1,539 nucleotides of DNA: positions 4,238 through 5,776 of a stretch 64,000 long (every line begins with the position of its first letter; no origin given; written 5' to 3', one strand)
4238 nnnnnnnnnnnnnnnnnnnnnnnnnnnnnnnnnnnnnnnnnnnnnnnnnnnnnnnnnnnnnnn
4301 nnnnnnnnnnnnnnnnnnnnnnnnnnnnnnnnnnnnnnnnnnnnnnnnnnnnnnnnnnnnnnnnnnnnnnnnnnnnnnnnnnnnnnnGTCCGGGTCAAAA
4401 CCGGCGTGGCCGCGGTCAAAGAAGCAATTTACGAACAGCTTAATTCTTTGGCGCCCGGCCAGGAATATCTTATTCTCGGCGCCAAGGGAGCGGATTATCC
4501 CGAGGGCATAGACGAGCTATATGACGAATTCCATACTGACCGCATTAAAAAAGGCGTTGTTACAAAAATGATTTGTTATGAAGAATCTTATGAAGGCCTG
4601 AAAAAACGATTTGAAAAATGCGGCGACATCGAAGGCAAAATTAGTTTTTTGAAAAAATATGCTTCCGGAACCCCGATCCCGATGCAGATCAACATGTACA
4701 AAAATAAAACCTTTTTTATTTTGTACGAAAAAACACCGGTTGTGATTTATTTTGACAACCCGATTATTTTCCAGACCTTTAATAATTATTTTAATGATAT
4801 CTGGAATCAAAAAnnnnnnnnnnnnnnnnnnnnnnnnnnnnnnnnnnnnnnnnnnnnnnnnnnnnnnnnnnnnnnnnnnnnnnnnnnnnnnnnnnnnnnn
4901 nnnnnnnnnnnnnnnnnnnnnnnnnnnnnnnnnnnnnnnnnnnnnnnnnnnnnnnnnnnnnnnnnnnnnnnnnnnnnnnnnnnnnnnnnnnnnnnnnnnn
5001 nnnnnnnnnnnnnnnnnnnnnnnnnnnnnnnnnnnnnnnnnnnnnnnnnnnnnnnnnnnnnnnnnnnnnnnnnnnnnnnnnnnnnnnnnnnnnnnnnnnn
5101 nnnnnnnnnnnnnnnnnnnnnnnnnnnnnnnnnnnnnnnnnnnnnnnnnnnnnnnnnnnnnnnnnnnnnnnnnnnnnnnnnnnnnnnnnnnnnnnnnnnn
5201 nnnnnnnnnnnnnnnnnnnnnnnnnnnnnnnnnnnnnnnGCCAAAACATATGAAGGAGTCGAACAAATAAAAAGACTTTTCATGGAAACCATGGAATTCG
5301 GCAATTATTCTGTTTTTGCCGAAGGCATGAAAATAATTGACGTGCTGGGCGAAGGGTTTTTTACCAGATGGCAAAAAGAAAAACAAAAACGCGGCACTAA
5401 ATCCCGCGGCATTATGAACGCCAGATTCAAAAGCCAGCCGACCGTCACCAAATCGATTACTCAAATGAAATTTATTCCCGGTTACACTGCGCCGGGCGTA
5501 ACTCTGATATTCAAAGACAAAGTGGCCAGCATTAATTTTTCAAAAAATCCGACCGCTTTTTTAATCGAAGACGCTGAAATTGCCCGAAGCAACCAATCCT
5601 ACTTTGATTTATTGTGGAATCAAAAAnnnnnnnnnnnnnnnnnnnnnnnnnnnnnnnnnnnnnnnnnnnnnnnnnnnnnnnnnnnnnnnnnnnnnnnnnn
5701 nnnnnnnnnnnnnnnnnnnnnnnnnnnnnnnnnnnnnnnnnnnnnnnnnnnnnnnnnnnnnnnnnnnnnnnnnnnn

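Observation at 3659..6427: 922-aa TrmB-like protein with one HTH and about seven tandem copies of the TrmB C-terminal domain; five TrmB paralogs in 64 kb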

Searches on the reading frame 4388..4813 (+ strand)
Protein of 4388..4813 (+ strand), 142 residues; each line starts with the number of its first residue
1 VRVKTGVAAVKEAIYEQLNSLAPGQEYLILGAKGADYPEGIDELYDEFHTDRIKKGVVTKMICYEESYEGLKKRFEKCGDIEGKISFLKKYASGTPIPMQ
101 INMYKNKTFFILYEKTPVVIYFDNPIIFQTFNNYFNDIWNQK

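Call 12: search_protein_families(library=pfam, proteins=[window:4388-4813:+], max_evalue=1)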
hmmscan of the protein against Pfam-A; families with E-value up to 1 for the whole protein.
window:4388-4813:+ (142 aa): 0 families

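Call 21: search_solved_structures(query=A1, max_evalue=10, show_alignments=3)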
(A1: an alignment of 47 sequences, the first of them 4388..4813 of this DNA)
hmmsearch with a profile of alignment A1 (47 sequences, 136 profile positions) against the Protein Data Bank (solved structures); distinct sequences matched with E-value up to 10: 9.
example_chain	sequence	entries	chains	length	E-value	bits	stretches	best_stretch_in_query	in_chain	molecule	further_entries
2l82_A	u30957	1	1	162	0.022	18.1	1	1-86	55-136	DESIGNED PROTEIN OR32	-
9c5c_M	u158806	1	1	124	0.21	14.9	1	75-129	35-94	AP-3 complex subunit mu-1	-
8kac_A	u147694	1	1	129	0.23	14.8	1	10-82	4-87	De novo design protein -NX1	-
7r5j_00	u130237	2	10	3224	0.46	13.8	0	110-131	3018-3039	E3 SUMO-protein ligase RanBP2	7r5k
3u6x_S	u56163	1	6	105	1.5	12.1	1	85-125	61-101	ORF48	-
5bqt_A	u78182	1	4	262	3.2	11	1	3-135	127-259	Putative HTH-type transcriptional regulator TrmBL2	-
5box_A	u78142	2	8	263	3.2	11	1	3-135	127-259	Putative HTH-type transcriptional regulator TrmBL2 | TrmBL2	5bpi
5bpd_A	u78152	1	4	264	3.5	10.9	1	3-135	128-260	TrmBL2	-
7nd2_A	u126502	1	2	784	7.6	9.8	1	37-91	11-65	Protein phosphatase 1 regulatory subunit 21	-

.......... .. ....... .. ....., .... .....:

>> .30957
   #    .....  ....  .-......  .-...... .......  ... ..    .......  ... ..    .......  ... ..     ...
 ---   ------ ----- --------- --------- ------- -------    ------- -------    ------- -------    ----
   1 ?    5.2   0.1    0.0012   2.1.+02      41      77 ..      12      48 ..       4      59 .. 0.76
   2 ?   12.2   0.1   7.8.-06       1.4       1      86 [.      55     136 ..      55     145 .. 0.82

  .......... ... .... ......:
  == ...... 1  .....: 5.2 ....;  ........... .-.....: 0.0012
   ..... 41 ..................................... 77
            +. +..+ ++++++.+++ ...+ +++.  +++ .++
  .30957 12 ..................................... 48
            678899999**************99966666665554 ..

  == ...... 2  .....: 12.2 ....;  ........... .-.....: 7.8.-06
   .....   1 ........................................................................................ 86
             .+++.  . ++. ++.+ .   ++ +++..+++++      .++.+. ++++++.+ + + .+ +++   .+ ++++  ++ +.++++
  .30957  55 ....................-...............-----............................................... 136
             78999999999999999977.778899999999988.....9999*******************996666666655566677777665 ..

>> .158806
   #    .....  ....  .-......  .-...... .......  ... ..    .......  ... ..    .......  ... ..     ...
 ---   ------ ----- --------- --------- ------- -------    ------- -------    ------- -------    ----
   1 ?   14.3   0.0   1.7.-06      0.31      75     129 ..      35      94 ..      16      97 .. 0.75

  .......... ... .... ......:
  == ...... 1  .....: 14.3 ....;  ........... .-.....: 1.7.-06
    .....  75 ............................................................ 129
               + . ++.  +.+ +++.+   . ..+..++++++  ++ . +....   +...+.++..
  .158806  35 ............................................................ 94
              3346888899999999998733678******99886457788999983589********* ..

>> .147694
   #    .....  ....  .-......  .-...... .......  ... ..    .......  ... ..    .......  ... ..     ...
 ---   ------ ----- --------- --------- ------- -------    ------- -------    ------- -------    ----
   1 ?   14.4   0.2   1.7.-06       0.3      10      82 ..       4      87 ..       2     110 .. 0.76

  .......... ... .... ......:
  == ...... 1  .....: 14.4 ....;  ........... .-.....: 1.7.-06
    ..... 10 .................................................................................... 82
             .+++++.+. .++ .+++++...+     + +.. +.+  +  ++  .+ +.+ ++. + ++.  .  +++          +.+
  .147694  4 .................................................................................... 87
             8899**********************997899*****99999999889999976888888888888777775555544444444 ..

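Call 27: predict_structure(alignment_id=A1)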
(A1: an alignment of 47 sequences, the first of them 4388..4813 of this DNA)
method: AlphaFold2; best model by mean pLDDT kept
length: 142 residues; sequences in the alignment: 47
mean_pLDDT: 95.9   pTM: 0.89
mean pLDDT of the five models: 95.9, 95.8, 95.8, 95.7, 95.5
residues with pLDDT >= 90: 130; 70-90: 12; 50-70: 0; < 50: 0
segments of 3 or more residues with pLDDT < 50: none
pLDDT, mean of each block of 10 residues (from residue 1): 98 98 98 90 97 99 95 98 97 85 98 97 97 97 82
secondary structure, 60 per line:
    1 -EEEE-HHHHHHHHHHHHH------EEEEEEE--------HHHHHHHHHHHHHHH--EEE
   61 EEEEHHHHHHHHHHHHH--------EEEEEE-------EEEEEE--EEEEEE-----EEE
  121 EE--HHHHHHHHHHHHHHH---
elements in order: E2-5 H7-19 E26-32 H41-55 E58-64 H65-77 E86-91 E99-104 E107-112 E118-122 H125-139

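Call 31: fold_search(model_id=the predicted structure, library=pdb)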
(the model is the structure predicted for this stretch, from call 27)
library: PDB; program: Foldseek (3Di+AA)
matches with E <= 10: 1071; with E <= 0.001: 23
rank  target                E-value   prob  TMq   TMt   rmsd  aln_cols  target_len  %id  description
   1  5bqt_B                2.3e-06  1.00  0.61  0.38   4.3       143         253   23  Structure of TrmBL2, an archaeal chromatin protein, shows a novel mode of DNA binding. (released 2015-09-02)
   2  5bpi_C                3.7e-06  1.00  0.61  0.37   4.3       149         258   17  Structure of TrmBL2, an archaeal chromatin protein, shows a novel mode of DNA binding. (released 2015-09-02)
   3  5box_A                6.2e-06  1.00  0.60  0.36   4.3       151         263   17  Structure of TrmBL2, an archaeal chromatin protein, shows a novel mode of DNA binding. (released 2015-09-02)
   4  5bpi_D                8.0e-06  1.00  0.60  0.37   4.5       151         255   17  Structure of TrmBL2, an archaeal chromatin protein, shows a novel mode of DNA binding. (released 2015-09-02)
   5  5bpd_B                8.0e-06  1.00  0.61  0.37   4.4       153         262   21  Structure of TrmBL2, an archaeal chromatin protein, shows a novel mode of DNA binding. (released 2015-09-02)
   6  5bqt_A                9.7e-06  1.00  0.67  0.40   3.9       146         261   18  Structure of TrmBL2, an archaeal chromatin protein, shows a novel mode of DNA binding. (released 2015-09-02)
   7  5bpd_C                1.0e-05  1.00  0.62  0.37   4.0       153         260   16  Structure of TrmBL2, an archaeal chromatin protein, shows a novel mode of DNA binding. (released 2015-09-02)
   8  5bpd_D                2.2e-05  1.00  0.61  0.37   4.1       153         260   16  Structure of TrmBL2, an archaeal chromatin protein, shows a novel mode of DNA binding. (released 2015-09-02)
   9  4urj_D                3.4e-05  1.00  0.62  0.52   5.9       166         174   11  Crystal structure of human BJ-TSA-9 (released 2014-10-01)
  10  4urj_B                4.7e-05  1.00  0.62  0.53   5.9       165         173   10  Crystal structure of human BJ-TSA-9 (released 2014-10-01)
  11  5lzk_A                8.3e-05  1.00  0.59  0.51   5.7       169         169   11  Structure of the domain of unknown function DUF1669 from human FAM83B (released 2016-10-26)
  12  4urj_A                8.8e-05  1.00  0.62  0.53   5.0       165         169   10  Crystal structure of human BJ-TSA-9 (released 2014-10-01)
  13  5qhm                  1.7e-04  1.00  0.60  0.53   5.0       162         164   10  PanDDA analysis group deposition of models with modelled events (e.g. bound ligands) -- Crystal Structure of human FAM83 (released 2018-12-19)
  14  7e0m_B                1.9e-04  1.00  0.62  0.26   5.6       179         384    8  Crystal structure of phospholipase D (released 2021-12-22)
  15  7svp_D                2.1e-04  1.00  0.47  0.15   5.4       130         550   10  Structure of compound 34 bound to human Phospholipase D2 catalytic domain (released 2023-01-25)
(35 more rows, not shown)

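Call 50: search_protein_representatives(alignment_id=A1)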
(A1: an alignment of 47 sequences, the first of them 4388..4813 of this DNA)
Query: 47 sequences, 136 profile positions. Proteins with E-value up to 0.001 (for the whole library): 9550; up to 1e-10: 4064; up to 1e-30: 298. The best 150 are listed.
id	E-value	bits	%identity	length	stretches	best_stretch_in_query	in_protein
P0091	6.7e-241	803.4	-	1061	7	1-136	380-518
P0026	2.8e-219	733.4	-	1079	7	1-136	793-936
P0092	1.4e-177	598.3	-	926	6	2-134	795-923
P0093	3.4e-173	584.2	-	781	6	1-135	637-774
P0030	1.9e-172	581.7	-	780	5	2-136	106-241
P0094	1.8e-166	562.3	-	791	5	1-136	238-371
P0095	2.1e-164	555.7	-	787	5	1-135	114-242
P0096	2.4e-164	555.5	-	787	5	2-136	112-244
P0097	5.5e-164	554.3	-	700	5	4-136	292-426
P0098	8.4e-164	553.7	-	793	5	1-136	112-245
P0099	4.7e-160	541.6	-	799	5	4-134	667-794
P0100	2.0e-159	539.6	-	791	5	1-136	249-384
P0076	7.7e-159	537.7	-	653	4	2-136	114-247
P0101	8.4e-156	527.8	-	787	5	1-136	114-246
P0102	4.2e-155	525.6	-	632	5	1-136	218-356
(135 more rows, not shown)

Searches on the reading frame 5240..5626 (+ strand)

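Call 12: search_protein_families(library=pfam, proteins=[window:5240-5626:+], max_evalue=1)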
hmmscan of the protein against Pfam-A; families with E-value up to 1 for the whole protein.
window:5240-5626:+ (129 aa): 1 family
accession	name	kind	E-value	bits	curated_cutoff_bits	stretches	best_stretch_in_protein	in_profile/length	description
PF07742.17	BTG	-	0.099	12.8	23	1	10-77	12-80/117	BTG family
